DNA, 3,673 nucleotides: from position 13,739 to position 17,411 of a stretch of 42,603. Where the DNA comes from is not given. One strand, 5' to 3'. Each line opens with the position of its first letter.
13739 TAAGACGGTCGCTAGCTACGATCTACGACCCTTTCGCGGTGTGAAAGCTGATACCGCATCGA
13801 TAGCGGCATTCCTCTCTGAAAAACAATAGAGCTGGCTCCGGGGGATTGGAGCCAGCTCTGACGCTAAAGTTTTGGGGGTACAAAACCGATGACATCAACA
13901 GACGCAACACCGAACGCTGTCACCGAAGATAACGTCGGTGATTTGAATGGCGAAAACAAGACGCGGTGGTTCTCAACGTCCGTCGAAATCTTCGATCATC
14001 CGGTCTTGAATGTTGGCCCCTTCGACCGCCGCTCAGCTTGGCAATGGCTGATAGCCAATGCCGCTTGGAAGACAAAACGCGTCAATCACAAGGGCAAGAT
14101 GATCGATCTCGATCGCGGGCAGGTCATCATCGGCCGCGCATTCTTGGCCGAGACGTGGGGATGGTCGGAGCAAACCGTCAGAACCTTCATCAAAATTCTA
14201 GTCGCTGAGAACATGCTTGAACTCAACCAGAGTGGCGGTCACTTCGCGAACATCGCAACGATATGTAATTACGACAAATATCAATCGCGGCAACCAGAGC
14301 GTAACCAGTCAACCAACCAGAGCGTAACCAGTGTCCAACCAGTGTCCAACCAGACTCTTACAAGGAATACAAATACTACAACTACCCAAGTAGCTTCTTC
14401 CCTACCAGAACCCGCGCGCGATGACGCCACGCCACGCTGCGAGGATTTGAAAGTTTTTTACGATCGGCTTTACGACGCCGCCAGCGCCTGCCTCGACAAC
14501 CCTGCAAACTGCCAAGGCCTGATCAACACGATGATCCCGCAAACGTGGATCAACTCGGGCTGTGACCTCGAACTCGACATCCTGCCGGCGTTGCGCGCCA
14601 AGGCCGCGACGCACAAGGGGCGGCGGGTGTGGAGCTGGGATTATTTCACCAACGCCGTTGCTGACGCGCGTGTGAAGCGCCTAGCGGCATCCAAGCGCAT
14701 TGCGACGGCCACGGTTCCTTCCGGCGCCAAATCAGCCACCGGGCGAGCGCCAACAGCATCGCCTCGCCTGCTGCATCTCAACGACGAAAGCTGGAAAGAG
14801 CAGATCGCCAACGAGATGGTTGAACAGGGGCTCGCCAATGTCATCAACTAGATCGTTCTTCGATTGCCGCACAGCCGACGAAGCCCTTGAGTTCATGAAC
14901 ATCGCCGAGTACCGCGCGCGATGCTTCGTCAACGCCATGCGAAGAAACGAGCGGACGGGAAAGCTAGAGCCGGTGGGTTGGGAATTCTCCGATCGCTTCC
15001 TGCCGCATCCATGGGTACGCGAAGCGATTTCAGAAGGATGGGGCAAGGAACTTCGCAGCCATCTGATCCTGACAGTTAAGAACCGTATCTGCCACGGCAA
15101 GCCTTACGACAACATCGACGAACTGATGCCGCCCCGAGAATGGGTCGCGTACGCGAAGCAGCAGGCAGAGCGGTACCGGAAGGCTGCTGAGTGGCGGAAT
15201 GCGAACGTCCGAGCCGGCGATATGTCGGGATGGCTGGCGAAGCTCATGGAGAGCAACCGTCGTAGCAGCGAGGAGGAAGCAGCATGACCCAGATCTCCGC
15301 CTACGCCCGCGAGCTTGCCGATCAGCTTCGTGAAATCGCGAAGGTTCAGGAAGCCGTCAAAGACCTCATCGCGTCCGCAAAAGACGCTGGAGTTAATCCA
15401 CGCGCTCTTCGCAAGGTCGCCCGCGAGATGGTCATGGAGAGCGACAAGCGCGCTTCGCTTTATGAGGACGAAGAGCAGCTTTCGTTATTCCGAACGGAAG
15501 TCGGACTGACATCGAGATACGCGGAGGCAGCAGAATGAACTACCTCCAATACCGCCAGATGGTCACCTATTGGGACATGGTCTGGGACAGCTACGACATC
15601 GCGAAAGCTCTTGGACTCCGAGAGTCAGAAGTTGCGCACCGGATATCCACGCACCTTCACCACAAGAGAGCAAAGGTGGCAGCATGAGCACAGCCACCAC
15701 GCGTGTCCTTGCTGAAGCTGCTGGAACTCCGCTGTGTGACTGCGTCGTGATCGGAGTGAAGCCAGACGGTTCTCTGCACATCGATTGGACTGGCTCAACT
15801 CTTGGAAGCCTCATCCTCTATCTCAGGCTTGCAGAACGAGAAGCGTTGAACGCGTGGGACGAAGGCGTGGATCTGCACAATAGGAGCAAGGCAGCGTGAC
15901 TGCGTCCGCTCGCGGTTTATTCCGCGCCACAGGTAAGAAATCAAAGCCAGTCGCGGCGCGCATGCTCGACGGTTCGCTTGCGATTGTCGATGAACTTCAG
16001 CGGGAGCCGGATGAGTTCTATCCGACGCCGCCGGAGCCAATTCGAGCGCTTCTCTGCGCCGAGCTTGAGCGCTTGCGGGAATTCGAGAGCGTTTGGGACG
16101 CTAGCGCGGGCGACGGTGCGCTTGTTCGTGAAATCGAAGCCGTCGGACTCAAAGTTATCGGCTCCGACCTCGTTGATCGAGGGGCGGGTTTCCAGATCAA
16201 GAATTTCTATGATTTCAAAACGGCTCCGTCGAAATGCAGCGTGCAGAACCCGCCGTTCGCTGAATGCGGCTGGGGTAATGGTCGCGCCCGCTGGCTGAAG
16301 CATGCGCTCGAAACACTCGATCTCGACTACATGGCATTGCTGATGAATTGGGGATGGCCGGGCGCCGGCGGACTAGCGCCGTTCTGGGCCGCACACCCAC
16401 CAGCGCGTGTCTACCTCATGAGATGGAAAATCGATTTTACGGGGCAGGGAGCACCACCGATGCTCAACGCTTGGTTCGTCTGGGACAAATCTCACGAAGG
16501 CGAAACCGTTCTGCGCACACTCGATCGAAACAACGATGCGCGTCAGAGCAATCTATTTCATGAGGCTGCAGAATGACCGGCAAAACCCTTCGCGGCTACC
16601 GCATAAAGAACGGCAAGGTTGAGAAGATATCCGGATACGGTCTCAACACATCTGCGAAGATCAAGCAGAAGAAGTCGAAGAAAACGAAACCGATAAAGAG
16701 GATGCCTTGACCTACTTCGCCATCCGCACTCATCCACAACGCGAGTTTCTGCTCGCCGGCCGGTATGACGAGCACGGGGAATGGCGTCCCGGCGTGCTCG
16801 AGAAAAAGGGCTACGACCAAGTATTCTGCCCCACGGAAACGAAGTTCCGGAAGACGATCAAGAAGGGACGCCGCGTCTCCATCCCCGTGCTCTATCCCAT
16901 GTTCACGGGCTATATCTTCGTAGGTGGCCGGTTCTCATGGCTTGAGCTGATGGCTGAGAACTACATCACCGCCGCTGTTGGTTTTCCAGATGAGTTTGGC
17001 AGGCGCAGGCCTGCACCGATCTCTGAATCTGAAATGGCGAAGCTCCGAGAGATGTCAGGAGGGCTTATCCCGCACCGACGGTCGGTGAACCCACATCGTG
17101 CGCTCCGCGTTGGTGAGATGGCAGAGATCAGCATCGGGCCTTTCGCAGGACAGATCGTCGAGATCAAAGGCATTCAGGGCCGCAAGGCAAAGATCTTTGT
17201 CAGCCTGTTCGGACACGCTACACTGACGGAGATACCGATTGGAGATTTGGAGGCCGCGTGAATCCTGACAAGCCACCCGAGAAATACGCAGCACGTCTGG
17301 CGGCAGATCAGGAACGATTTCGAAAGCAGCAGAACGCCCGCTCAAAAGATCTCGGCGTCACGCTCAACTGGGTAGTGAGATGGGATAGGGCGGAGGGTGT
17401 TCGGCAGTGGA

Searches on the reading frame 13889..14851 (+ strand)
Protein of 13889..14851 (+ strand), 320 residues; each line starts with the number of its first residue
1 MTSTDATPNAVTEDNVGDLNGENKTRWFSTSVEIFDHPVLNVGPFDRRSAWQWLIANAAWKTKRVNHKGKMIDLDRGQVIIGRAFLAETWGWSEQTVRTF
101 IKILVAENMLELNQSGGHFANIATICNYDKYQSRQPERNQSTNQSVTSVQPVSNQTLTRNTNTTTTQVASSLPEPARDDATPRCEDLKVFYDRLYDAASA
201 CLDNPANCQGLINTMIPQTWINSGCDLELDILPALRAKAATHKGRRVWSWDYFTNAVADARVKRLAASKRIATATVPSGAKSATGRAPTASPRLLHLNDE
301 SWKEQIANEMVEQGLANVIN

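Call 18: search_protein_families(library=phrogs, proteins=[window:13889-14851:+], max_evalue=0.001)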
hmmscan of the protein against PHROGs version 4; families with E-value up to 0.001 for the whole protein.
window:13889-14851:+ (320 aa): 9 families
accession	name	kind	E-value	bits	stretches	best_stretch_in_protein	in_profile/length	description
phrog_2514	-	DNA, RNA and nucleotide metabolism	1.3e-20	74.9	1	27-166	5-147/270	DnaD-like helicase loader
phrog_35955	-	unknown function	8.1e-16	59.3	1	31-137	8-112/285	-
phrog_186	-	DNA, RNA and nucleotide metabolism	5.9e-15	56.7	1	19-164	14-153/308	DnaD-like helicase loader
phrog_27581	-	unknown function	4.9e-14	53.6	1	47-144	46-148/216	-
phrog_7498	-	DNA, RNA and nucleotide metabolism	1.5e-08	35.1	1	51-165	28-142/296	DnaD-like helicase loader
phrog_428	-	DNA, RNA and nucleotide metabolism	1.4e-07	32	1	84-166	131-224/455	replication initiation protein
phrog_17768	-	DNA, RNA and nucleotide metabolism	9e-06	26.1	1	63-162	33-131/353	replication initiation protein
phrog_391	-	DNA, RNA and nucleotide metabolism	0.00064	20.4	1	82-171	39-137/298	replication initiation O-like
phrog_345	-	DNA, RNA and nucleotide metabolism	0.00077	20.2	1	50-185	35-196/297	replication initiation O-like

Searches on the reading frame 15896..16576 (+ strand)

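Call 18: search_protein_families(library=phrogs, proteins=[window:15896-16576:+], max_evalue=0.001)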
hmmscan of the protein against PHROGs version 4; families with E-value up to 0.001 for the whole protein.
window:15896-16576:+ (226 aa): 1 family
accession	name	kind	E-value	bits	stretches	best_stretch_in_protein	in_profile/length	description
phrog_799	-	other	1.2e-45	157.6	1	32-216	205-386/458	DNA methyltransferase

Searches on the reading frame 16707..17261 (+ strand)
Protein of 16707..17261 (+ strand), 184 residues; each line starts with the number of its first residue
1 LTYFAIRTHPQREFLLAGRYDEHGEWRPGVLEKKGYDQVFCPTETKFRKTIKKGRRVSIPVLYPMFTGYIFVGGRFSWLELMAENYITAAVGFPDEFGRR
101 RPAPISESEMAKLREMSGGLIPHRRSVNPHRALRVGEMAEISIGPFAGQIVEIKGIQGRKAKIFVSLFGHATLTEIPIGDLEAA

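Call 5: search_protein_families(library=pfam, proteins=[window:16707-17261:+], max_evalue=0.1)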
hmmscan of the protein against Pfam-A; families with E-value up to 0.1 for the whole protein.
window:16707-17261:+ (184 aa): 2 families
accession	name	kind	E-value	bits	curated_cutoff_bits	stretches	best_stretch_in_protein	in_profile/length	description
PF02357.24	NusG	-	1.2e-07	32.5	22.2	1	2-114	2-93/93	Transcription termination factor nusG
PF00467.35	KOW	-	0.015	15.5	22.3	1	135-165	1-31/32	KOW motif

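Call 6: search_protein_families(library=phrogs, proteins=[window:16707-17261:+], max_evalue=0.1)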
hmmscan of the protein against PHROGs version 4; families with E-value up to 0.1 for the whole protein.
window:16707-17261:+ (184 aa): 2 families
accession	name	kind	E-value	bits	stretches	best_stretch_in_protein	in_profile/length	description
phrog_6386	-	transcription regulation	3.7e-14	53.9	1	31-181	32-176/179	transcription antiterminator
phrog_11805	-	unknown function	0.027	15.9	1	105-130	30-55/73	-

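Call 79: search_protein_families(library=ncbifam, proteins=[window:16707-17261:+], max_evalue=0.01)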
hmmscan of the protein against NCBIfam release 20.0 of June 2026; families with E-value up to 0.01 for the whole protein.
window:16707-17261:+ (184 aa): 4 families
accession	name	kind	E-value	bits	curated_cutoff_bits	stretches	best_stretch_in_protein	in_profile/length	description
NF033644.1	antiterm_UpxY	subfamily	9.8e-11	41.9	100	1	31-172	18-153/164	UpxY family transcription antiterminator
TIGR00922.1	nusG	equivalog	2.9e-05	24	135.7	1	37-181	32-169/172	transcription termination/antitermination protein NusG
NF033641.1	antiterm_LoaP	exception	3.7e-05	23.9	125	1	48-176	34-159/166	antiterminator LoaP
TIGR01956.2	NusG_myco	equivalog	0.00018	21.2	150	1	124-182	177-237/239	transcription termination/antitermination protein NusG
